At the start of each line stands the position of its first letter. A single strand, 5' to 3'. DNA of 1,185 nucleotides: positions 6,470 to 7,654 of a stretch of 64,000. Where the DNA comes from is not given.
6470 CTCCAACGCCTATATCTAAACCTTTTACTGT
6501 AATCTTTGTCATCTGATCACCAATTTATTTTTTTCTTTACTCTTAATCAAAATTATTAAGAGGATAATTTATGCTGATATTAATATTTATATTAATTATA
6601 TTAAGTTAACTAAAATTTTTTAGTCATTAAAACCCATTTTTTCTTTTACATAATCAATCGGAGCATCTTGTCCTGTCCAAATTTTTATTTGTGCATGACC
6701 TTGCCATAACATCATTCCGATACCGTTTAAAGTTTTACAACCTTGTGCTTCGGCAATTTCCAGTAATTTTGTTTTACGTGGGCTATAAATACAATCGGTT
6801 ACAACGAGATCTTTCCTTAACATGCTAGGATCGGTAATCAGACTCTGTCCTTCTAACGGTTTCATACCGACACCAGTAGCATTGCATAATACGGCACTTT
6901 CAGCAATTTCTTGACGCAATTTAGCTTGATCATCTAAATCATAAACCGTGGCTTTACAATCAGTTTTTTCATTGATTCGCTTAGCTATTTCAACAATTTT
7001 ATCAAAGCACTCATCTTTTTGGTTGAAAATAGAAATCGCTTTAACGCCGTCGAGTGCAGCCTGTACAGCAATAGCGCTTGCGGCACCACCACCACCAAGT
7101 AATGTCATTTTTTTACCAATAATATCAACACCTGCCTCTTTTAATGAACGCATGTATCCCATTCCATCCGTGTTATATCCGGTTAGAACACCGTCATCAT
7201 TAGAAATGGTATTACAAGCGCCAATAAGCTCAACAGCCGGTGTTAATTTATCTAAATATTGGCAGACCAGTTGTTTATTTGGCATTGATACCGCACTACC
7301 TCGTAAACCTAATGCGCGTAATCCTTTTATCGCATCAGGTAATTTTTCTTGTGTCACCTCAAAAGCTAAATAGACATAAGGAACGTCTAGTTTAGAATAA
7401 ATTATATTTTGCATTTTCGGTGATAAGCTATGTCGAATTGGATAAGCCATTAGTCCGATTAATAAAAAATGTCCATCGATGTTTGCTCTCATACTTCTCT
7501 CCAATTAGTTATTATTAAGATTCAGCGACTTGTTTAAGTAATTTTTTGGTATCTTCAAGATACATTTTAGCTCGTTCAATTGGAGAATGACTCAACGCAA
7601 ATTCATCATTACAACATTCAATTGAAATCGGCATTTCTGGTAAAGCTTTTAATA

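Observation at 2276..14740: Expanded quinate/shikimate (ydiB-aroD) cluster with a FadH-like flavoprotein, SDR, TIM-barrel enzyme, two MFS transporters, aroL, an AKR and a LysR regulator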

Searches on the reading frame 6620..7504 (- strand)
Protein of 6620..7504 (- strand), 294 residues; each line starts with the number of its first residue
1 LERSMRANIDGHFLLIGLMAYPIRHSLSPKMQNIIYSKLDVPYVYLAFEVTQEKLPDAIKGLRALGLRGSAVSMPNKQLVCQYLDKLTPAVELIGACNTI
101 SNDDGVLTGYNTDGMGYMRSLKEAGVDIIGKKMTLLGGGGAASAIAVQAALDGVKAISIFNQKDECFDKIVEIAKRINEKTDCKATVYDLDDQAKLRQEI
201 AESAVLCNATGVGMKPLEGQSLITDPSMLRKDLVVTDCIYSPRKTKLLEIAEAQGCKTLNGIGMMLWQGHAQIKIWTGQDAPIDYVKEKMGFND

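Call 3: search_protein_families(library=pfam, proteins=[window:6620-7504:-])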
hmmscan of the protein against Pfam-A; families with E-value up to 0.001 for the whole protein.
window:6620-7504:- (294 aa): 2 families
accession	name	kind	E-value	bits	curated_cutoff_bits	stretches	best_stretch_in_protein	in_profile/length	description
PF08501.16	Shikimate_dh_N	-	7.3e-26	90.7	27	1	18-100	1-83/83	Shikimate dehydrogenase substrate binding domain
PF18317.6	SDH_C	-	8.5e-09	35.4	25.8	1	261-289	1-29/31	Shikimate 5'-dehydrogenase C-terminal domain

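Call 4: search_protein_families(library=ncbifam, proteins=[window:6620-7504:-])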
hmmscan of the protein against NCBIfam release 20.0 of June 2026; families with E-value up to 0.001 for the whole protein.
window:6620-7504:- (294 aa): 17 families
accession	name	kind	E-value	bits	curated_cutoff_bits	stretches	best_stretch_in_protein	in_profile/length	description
NF001313.0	PRK00258.2-1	equivalog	1.1e-134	448.5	431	1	6-290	2-286/290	shikimate dehydrogenase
NF009390.0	PRK12749.1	equivalog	8e-119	396.3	349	1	12-293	6-287/288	quinate/shikimate dehydrogenase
NF009200.0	PRK12548.1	subfamily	6.7e-111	370.3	432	1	5-289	1-286/289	shikimate dehydrogenase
NF001315.0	PRK00258.2-4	equivalog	5.2e-81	271.9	413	1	8-290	2-279/284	shikimate dehydrogenase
NF001319.0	PRK00258.3-3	equivalog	3.9e-66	222.9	252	1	11-287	4-267/279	shikimate dehydrogenase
NF001314.0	PRK00258.2-2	equivalog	1.3e-58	198.4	248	1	9-288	3-282/290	shikimate dehydrogenase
TIGR00507.1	aroE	equivalog_domain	9.8e-58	195.4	200.2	1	15-290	2-265/270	shikimate dehydrogenase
NF001322.0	PRK00258.3-6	equivalog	4.3e-56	190.3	285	1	15-288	7-261/272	shikimate dehydrogenase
NF001312.0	PRK00258.1-4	equivalog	3.2e-51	174.3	295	1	15-283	11-270/285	shikimate dehydrogenase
NF009201.0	PRK12549.1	subfamily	8.6e-49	166.2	235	1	13-288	7-278/286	shikimate dehydrogenase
NF001311.0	PRK00258.1-3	equivalog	2.5e-40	138.4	235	1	18-287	10-266/279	shikimate dehydrogenase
NF009202.0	PRK12550.1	equivalog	5.8e-39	134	306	1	17-284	14-261/272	shikimate 5-dehydrogenase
NF001310.0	PRK00258.1-2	equivalog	9e-37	126.7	221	1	19-288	8-270/279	shikimate dehydrogenase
TIGR01809.1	Shik-DH-AROM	equivalog_domain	6e-33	114.2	196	1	17-287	9-279/282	shikimate dehydrogenase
NF001316.0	PRK00258.2-5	equivalog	4.6e-32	111.3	247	1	18-290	6-257/263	shikimate dehydrogenase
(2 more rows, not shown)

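Call 38: search_solved_structures(query=window:6620-7504:-, max_evalue=1e-30)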
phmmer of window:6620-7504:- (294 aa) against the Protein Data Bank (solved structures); distinct sequences matched with E-value up to 1e-30: 10.
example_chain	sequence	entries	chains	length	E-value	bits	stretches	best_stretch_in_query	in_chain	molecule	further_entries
3tnl_A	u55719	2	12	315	1.6e-115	388.8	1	5-289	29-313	Shikimate dehydrogenase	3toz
3t4e_A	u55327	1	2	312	4.6e-111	374.1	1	8-293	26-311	Quinate/shikimate dehydrogenase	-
1vi2_A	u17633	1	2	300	4.5e-110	370.9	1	8-293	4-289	Shikimate 5-dehydrogenase 2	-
1npd_A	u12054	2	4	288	6.3e-110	370.4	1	10-293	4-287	HYPOTHETICAL SHIKIMATE 5-DEHYDROGENASE-LIKE PROTEIN YDIB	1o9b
1nvt_A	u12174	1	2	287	3.4e-50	174.4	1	10-288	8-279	Shikimate 5'-dehydrogenase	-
2egg_A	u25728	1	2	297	4.5e-49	170.7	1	10-288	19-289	Shikimate 5-dehydrogenase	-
2hk9_A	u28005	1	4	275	5.3e-42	147.6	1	11-285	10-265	Shikimate dehydrogenase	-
2hk7_A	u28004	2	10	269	6.2e-42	147.3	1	12-285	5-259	Shikimate dehydrogenase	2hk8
7cok_A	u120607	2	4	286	2e-37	132.5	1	30-280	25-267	5-ketofructose reductase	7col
5dzs_A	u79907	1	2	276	2e-32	116.2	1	16-284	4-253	Shikimate dehydrogenase (NADP(+))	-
